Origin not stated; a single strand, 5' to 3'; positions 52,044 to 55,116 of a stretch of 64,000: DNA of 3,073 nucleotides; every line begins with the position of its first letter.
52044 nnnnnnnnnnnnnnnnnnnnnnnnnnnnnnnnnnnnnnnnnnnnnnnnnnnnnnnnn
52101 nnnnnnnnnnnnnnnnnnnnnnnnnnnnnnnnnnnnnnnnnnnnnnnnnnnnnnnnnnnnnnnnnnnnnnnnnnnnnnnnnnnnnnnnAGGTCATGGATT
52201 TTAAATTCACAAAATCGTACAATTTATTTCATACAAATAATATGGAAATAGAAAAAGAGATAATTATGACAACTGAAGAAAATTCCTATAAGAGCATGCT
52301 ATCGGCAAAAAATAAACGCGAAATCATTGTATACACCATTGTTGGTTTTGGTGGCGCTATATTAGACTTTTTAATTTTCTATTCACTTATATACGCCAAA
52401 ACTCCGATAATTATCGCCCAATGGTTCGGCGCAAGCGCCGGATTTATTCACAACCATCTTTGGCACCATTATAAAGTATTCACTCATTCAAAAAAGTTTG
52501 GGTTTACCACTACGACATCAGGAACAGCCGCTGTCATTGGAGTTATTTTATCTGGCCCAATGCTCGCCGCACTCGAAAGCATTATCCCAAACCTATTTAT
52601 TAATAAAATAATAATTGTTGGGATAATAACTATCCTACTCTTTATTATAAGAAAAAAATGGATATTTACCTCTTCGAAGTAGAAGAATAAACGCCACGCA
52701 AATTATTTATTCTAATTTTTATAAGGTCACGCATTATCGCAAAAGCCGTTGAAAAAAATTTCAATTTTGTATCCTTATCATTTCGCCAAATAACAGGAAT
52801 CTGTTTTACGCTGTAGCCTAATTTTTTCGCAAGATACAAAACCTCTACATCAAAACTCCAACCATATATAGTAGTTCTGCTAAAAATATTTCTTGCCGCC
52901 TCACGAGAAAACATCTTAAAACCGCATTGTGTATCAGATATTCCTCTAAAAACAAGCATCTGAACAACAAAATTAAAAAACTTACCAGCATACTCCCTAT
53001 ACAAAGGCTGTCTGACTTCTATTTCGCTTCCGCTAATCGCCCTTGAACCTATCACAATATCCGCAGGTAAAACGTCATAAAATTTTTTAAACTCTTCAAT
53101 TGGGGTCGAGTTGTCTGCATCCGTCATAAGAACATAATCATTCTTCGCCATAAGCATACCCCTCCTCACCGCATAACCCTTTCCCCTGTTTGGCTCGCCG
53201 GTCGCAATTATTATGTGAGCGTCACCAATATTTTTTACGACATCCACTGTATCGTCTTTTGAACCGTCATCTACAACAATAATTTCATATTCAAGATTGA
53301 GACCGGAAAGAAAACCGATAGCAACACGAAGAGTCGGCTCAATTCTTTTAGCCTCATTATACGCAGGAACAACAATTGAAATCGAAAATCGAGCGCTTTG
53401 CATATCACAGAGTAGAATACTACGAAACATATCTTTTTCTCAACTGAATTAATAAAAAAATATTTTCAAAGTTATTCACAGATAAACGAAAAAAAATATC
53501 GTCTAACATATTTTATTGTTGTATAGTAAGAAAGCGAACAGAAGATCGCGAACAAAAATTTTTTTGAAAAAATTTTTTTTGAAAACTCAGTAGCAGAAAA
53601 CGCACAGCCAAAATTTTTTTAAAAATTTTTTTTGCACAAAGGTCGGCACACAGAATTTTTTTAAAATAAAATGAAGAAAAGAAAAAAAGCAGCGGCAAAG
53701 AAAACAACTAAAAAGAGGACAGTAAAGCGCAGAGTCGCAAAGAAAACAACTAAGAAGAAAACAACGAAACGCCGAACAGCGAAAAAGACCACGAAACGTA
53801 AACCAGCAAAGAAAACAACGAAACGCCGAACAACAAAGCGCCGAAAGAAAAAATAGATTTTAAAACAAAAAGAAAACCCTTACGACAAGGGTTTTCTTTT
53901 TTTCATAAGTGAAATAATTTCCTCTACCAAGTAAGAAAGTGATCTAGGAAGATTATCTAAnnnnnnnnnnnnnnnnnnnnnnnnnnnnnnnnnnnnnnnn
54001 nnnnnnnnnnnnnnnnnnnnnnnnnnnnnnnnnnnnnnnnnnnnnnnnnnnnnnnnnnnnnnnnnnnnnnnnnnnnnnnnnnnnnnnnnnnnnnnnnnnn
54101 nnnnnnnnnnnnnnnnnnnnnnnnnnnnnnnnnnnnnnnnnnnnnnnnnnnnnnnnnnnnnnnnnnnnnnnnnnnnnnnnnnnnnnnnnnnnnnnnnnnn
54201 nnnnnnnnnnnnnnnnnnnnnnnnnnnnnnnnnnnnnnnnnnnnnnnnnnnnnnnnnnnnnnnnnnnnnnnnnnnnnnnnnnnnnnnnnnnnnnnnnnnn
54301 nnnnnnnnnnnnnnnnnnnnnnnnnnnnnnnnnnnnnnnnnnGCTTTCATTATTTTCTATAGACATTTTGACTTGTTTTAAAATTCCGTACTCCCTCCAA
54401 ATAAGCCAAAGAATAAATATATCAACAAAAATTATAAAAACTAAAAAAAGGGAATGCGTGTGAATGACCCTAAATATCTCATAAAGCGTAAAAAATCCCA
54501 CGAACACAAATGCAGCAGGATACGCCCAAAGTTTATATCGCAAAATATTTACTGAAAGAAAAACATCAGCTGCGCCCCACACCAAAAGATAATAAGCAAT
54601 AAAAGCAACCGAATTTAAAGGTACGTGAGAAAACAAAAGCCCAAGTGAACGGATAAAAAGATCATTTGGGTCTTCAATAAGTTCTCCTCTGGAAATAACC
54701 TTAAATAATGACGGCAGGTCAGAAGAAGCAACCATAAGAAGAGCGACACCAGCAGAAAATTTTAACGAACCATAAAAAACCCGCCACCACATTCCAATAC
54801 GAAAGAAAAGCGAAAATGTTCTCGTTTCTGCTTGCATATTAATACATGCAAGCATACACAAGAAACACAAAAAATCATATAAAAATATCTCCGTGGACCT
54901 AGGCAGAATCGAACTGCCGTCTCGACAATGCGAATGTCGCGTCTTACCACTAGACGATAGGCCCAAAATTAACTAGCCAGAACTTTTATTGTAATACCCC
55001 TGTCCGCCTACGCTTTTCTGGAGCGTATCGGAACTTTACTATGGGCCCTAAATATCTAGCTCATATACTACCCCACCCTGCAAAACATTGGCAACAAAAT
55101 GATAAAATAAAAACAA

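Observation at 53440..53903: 61-aa KKTTKKR-repeat basic protein behind an array of A-tract/T-tract units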

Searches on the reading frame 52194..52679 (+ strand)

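Call 3: search_protein_families(library=pfam, proteins=[window:52194-52679:+], max_evalue=1)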
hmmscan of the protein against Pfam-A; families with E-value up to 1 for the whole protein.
window:52194-52679:+ (162 aa): 1 family
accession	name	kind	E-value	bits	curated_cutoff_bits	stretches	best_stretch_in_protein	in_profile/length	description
PF04138.20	GtrA_DPMS_TM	-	1.6e-10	41.7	26.1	1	47-158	2-117/117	GtrA/DPMS, transmembrane domain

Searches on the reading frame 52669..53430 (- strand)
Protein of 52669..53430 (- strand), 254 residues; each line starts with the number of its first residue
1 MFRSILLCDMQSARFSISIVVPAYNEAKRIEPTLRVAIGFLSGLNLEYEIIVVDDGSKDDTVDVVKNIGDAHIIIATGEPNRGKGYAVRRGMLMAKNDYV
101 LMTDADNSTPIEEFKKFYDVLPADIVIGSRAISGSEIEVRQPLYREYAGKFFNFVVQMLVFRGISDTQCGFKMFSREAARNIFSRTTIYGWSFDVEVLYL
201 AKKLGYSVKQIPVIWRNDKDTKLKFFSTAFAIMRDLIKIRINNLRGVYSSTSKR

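Call 3: search_protein_families(library=pfam, proteins=[window:52669-53430:-], max_evalue=1)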
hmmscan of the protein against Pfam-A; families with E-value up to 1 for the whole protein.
window:52669-53430:- (254 aa): 6 families
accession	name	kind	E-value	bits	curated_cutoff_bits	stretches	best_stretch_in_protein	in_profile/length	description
PF00535.33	Glycos_transf_2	-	1.5e-28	100.3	23.3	1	18-183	1-168/168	Glycosyl transferase family 2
PF10111.15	Glyco_tranf_2_2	-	1e-08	35.5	27.3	1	18-118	1-103/276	Glycosyltransferase like family 2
PF13641.12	Glyco_tranf_2_3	-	2.3e-08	34.8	27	1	17-129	3-122/230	Glycosyltransferase like family 2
PF13704.12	Glyco_tranf_2_4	-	0.00016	22.6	27.5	1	48-107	20-82/98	Glycosyl transferase family 2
PF12849.12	PBP_like_2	-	0.042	14.1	27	1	118-231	58-153/267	PBP superfamily domain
PF13733.12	Glyco_transf_7N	-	0.23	11.5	27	1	13-57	45-89/134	N-terminal region of glycosyl transferase group 7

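Call 14: find_related_loci(query=window:52669-53430:-, collection=genome_contigs, flank=4000)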
Query window:52669-53430:- (254 aa) in genome_contigs; peptide patterns used: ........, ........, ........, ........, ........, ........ (x = any residue, [..] = any of these).
599 stretches matched a pattern (row limit reached: there are more); 431 encode a relative of the query (tblastn E <= 1e-3); the best 80 are kept; 80 distinct loci.
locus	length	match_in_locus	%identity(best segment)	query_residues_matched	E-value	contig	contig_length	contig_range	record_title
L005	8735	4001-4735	46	15-248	2e-68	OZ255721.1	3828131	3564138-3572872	MAG: Abditibacteriaceae bacterium isolate 7bf6772e-6c33-449c-9fdb-ec1266bce879 genome assembly, chromosome: 1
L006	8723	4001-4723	47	16-252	1e-63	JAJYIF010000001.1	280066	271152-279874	MAG: Nitrospirae bacterium isolate DBS2-1.bin112 NODE_34_length_280066_cov_3.000118, whole genome shotgun sequence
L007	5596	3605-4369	43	2-249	2e-60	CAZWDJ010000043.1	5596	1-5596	MAG TPA_asm: uncultured Candidatus Saccharibacteria bacterium isolate binchicken_co38_1375 genome assembly, contig: NODE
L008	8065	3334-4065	40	6-248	2e-57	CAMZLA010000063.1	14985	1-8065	uncultured Candidatus Gracilibacteria bacterium isolate TAG_MAG_00018 genome assembly, contig: TAG_MAG_00018_00000000007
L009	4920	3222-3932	43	17-250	1e-56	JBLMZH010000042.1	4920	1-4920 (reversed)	MAG: Acidobacteriaceae bacterium isolate MAG208 PRJNA951521_bin64_renamed_41, whole genome shotgun sequence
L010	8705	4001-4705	43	17-248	1e-56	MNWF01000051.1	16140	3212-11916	MAG: Parcubacteria group bacterium CG1_02_40_25 cg1_0.2_scaffold_3317_c, whole genome shotgun sequence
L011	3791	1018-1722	41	17-248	2e-55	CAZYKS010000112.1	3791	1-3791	MAG TPA_asm: uncultured Gammaproteobacteria bacterium isolate SRP214966_co3_413 genome assembly, contig: NODE_52804_leng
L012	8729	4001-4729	40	13-252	5e-53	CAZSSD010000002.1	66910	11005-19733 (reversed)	MAG TPA_asm: uncultured Candidatus Saccharibacteria bacterium isolate binchicken_co110_1221 genome assembly, contig: NOD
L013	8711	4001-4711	43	17-248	8e-52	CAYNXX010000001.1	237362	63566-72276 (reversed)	MAG TPA_asm: uncultured Candidatus Saccharibacteria bacterium isolate SRP093762_co1_181 genome assembly, contig: NODE_15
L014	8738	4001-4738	39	7-248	5e-52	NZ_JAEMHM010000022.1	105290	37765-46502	Geomesophilobacter sediminis strain Red875 NODE_22_length_105290_cov_148.487639, whole genome shotgun sequence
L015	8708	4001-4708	41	17-249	2e-51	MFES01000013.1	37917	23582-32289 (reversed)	MAG: Candidatus Doudnabacteria bacterium RIFCSPHIGHO2_02_FULL_46_11 rifcsphigho2_02_scaffold_1927, whole genome shotgun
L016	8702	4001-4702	43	14-244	5e-50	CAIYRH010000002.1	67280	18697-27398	Candidatus Staskawiczbacteria bacterium isolate AlinenLipids_bin-9095 genome assembly, contig: bin-9095:02/18, whole gen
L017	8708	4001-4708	41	16-249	9e-50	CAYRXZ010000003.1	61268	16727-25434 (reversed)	MAG TPA_asm: uncultured Candidatus Saccharibacteria bacterium isolate SRP178699_co1_226 genome assembly, contig: NODE_40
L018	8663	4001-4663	46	17-240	8e-50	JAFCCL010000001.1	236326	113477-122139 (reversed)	MAG: Candidatus Iainarchaeum archaeon isolate AB_3033_Bin_170 AB_3033_Bin_170_scaffold_13, whole genome shotgun sequence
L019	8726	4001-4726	40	11-250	1e-49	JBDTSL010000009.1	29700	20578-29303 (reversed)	MAG: Candidatus Doudnabacteria bacterium isolate cluster3_bin.27 NODE_4688_length_29700_cov_8.841727, whole genome shotg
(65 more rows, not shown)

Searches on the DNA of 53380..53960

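Call 47: search_rna_families(source=window, start=53380, end=53960, threshold=evalue, max_evalue=10)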
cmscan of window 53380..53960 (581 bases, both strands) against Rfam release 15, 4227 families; matches with E-value up to 10: 24.
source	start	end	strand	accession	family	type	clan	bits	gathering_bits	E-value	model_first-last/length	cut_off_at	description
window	53867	53901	-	RF03623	mir-1252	Gene; miRNA;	-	23.1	70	0.21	1-65/65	no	mir-1252 microRNA precursor family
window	53852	53903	+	RF02064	STnc370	Gene; sRNA;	-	22.6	54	1.8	1-71/71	no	Enterobacterial sRNA STnc370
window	53847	53900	+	RF02495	ohsC_RNA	Gene; antitoxin;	-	22.4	50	0.58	1-77/77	no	Oppression of Hydrophobic ORF by sRNA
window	53849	53902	+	RF02713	MCS4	Gene; sRNA;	-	22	56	0.92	1-123/123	no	Mycoplasma sRNA MCS4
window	53865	53932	-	RF02064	STnc370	Gene; sRNA;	-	21.4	54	3.1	1-71/71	no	Enterobacterial sRNA STnc370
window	53836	53903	+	RF02371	PyrG_leader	Cis-reg; leader;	-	21.1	65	2.7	1-78/78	no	PyrG leader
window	53866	53903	-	RF04157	MIR9486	Gene; miRNA;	-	21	100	0.11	1-119/119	no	MIR9486 microRNA precursor family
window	53567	53626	-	RF00480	HIV_FE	Cis-reg; frameshift_element;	-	20.9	45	1.8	1-52/52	no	HIV Ribosomal frameshift signal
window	53865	53902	+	RF04157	MIR9486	Gene; miRNA;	-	19.8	100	0.24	1-119/119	no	MIR9486 microRNA precursor family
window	53546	53658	+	RF01465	rli31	Gene; sRNA;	-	19.3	80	2.4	1-115/115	no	Listeria sRNA rli31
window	53848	53912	+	RF02621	BSnc120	Gene; sRNA;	-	19.1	114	0.16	1-88/88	no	Brucella sRNA 120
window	53860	53913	-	RF02362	Yfr10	Gene; sRNA;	-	18.8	43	3.9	1-78/78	no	Cyanobacterial functional RNA 10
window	53862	53902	-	RF04343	Plastid-psbA-2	Cis-reg;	CL00153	18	55.8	1.3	1-60/60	no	Plastid-psbA-2 3UTR RNA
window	53847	53921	-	RF01770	rimP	Cis-reg; leader;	-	17.9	47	2.8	1-102/102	no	Gammaprotebacteria rimP leader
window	53868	53924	-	RF02397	sau-5971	Gene; sRNA;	-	17.8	90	1.4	1-96/96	no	Staphylococcus sRNA sau-5971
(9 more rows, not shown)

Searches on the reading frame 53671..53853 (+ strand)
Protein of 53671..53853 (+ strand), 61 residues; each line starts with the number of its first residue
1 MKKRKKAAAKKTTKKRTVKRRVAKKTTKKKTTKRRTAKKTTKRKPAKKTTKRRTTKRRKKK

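Call 3: search_protein_families(library=pfam, proteins=[window:53671-53853:+], max_evalue=1)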
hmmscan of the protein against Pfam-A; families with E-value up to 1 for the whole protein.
window:53671-53853:+ (61 aa): 0 families

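Call 4: search_protein_families(library=ncbifam, proteins=[window:53671-53853:+], max_evalue=10)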
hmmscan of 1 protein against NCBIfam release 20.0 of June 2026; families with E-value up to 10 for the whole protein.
window:53671-53853:+ (61 aa): 0 families

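Call 11: find_encoding_contigs(protein=window:53671-53853:+, flank=5000)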
Protein window:53671-53853:+ (61 aa): 6 contigs read that carry it; 4 places shown.
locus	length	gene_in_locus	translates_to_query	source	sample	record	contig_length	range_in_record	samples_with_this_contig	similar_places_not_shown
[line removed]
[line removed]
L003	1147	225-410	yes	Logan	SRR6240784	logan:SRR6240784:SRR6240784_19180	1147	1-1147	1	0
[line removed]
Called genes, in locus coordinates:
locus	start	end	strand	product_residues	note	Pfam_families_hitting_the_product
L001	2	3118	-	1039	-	?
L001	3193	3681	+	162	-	PF04138:GtrA_DPMS_TM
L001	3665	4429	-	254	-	PF13641:Glyco_tranf_2_3, PF00535:Glycos_transf_2, PF10111:Glyco_tranf_2_2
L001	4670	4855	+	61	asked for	-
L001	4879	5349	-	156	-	PF00293:NUDIX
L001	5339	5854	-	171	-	PF09900:DUF2127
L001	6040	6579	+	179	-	-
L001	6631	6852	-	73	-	-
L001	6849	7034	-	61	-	?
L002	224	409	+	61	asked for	-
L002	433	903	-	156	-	PF00293:NUDIX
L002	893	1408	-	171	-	PF09900:DUF2127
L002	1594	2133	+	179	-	-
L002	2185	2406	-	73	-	-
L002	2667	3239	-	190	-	?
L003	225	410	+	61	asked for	-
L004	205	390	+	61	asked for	-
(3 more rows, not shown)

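Call 12: find_homologous_proteins(query=window:53671-53853:+, max_evalue=0.001)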
Query window:53671-53853:+: 6162 candidates shared short words with the query, none scored E <= 0.001.

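Call 16: list_cluster_members(proteins=[window:53671-53853:+])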
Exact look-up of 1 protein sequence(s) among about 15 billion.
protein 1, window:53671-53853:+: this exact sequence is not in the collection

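Call 20: find_related_loci(query=window:53671-53853:+, collection=viral_contigs, flank=3000)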
Query window:53671-53853:+ (61 aa) in viral_contigs; peptide patterns used: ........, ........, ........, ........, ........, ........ (x = any residue, [..] = any of these).
476 stretches matched a pattern, but none encodes a relative of the query by tblastn (E <= 1e-3).

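Call 49: search_solved_structures(query=window:53671-53853:+, max_evalue=10, show_alignments=3)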
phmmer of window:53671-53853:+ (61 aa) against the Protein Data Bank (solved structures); distinct sequences matched with E-value up to 10: 0.

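Call 50: search_protein_families(library=phrogs, proteins=[window:53671-53853:+], max_evalue=10)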
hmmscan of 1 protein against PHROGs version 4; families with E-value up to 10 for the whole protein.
window:53671-53853:+ (61 aa): 0 families

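Call 54: find_homologous_proteins(query=window:53671-53853:+, max_evalue=10)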
Query window:53671-53853:+ (61 aa): 1 proteins with E <= 10 among 6162 candidates.
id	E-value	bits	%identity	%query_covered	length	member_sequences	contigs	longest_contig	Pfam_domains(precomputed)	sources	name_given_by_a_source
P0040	5.5e+0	25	65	56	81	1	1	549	PF07382.17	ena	-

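Call 56: predict_structure(protein=window:53671-53853:+)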
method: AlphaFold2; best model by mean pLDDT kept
length: 61 residues; sequences in the alignment: 1
mean_pLDDT: 81.7   pTM: 0.42
mean pLDDT of the five models: 81.7, 72.6, 72.6, 66.3, 61.2
residues with pLDDT >= 90: 18; 70-90: 38; 50-70: 5; < 50: 0
segments of 3 or more residues with pLDDT < 50: none
pLDDT, mean of each block of 10 residues (from residue 1): 71 89 93 87 72 78 78
secondary structure, 60 per line:
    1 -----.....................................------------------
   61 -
elements in order: H6-42

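Call 78: search_protein_families(library=pfam, proteins=[P0040, window:53671-53853:+], max_evalue=10)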
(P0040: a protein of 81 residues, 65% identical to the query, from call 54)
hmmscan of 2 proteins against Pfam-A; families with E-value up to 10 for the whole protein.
P0040 (81 aa): 2 families
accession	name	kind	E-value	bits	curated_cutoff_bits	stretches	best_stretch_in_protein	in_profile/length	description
PF07382.16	HC2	-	1.1e-05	26.1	40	1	3-51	80-131/194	Histone H1-like nucleoprotein HC2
PF20069.4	DUF6465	-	0.035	14.6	26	1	7-50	16-59/130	Family of unknown function (DUF6465)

window:53671-53853:+ (61 aa): 0 families

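Call 82: search_protein_representatives(protein=window:53671-53853:+)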
Query: 61 residues. Proteins with E-value up to 0.001 (for the whole library): 0; up to 1e-10: 0; up to 1e-30: 0. The best 0 are listed.

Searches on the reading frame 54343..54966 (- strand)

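Call 3: search_protein_families(library=pfam, proteins=[window:54343-54966:-], max_evalue=1)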
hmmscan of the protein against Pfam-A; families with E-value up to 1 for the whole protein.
window:54343-54966:- (208 aa): 2 families
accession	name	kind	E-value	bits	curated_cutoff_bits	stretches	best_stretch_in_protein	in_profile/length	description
PF09900.14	DUF2127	-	2.3e-18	67.2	24.3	1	55-193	2-140/140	Predicted membrane protein (DUF2127)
PF23636.1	DUF7144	-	0.021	15.4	27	1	121-191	43-112/115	Domain of unknown function (DUF7144)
